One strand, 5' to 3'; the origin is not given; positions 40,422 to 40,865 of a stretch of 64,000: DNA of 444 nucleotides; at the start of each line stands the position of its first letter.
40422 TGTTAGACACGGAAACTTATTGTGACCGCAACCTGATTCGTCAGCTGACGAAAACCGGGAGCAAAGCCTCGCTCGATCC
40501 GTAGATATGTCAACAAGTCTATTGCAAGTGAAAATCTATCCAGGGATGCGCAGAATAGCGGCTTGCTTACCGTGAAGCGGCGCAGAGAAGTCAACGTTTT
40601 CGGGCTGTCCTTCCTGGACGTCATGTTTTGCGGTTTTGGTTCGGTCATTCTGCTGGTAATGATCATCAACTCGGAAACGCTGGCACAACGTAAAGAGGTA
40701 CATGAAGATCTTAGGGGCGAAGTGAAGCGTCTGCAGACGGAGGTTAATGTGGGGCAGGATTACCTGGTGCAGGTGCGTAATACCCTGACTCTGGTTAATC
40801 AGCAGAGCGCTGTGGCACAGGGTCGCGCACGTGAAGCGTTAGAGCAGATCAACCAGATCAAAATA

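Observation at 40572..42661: Paralogous pair with an ExbD/TolR-type plug helix (SFLDV, conserved Asp) fused to coiled coil and vWA/MIDAS instead of a TolR/ExbD/MotB periplasmic domain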

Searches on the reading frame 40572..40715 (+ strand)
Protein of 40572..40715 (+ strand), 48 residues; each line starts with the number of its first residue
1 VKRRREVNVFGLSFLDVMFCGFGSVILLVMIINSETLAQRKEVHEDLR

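Call 23: search_solved_structures(query=A2, max_evalue=10, show_alignments=5)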
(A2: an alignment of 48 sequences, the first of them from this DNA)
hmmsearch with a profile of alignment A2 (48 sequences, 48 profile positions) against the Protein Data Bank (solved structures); distinct sequences matched with E-value up to 10: 2.
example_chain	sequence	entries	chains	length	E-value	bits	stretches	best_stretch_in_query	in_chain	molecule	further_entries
5xtc_o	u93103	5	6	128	0.45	12.9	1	20-39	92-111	NADH dehydrogenase [ubiquinone] 1 beta subcomplex subunit 4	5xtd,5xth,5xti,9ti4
9cwt_o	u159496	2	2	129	0.46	12.9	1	20-39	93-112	NADH dehydrogenase [ubiquinone] 1 beta subcomplex subunit 4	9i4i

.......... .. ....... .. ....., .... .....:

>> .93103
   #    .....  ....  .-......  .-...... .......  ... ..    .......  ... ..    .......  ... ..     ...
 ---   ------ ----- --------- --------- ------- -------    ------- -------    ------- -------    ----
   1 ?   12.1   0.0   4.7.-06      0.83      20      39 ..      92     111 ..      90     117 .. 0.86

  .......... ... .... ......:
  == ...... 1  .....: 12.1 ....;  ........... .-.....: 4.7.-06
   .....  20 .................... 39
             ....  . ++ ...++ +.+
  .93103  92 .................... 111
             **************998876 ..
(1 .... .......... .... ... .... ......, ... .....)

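Call 24: search_protein_families(library=pfam, alignment_id=A2, max_evalue=10)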
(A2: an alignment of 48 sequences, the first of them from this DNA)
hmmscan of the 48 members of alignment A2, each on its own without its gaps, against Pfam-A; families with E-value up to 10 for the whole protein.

A. member 1, seq(48 aa): 0 families

B. families by the number of members that match (of 48 scanned): 5 families
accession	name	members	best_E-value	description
PF15105.11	TMEM61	2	0.18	TMEM61 protein family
PF14074.11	DUF4257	1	0.059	Protein of unknown function (DUF4257)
PF04995.19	CcmD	1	0.086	Heme exporter protein D (CcmD)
PF15065.11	NCU-G1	1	0.21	Lysosomal transcription factor, NCU-G1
PF15088.11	NADH_dh_m_C1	1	0.25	NADH dehydrogenase [ubiquinone] 1 subunit C1, mitochondrial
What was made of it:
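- On ExbD/TolR family (Pfam PF02472): None of the 48 N-termini hits the family in Pfam, and their profile hits no ExbD/TolR chain in the PDB (calls 23, 24).
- Tried and rejected: No ExbD, TolR, MotB or GldM hit; only chance hits to NDUFB4 (calls 23, 24).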
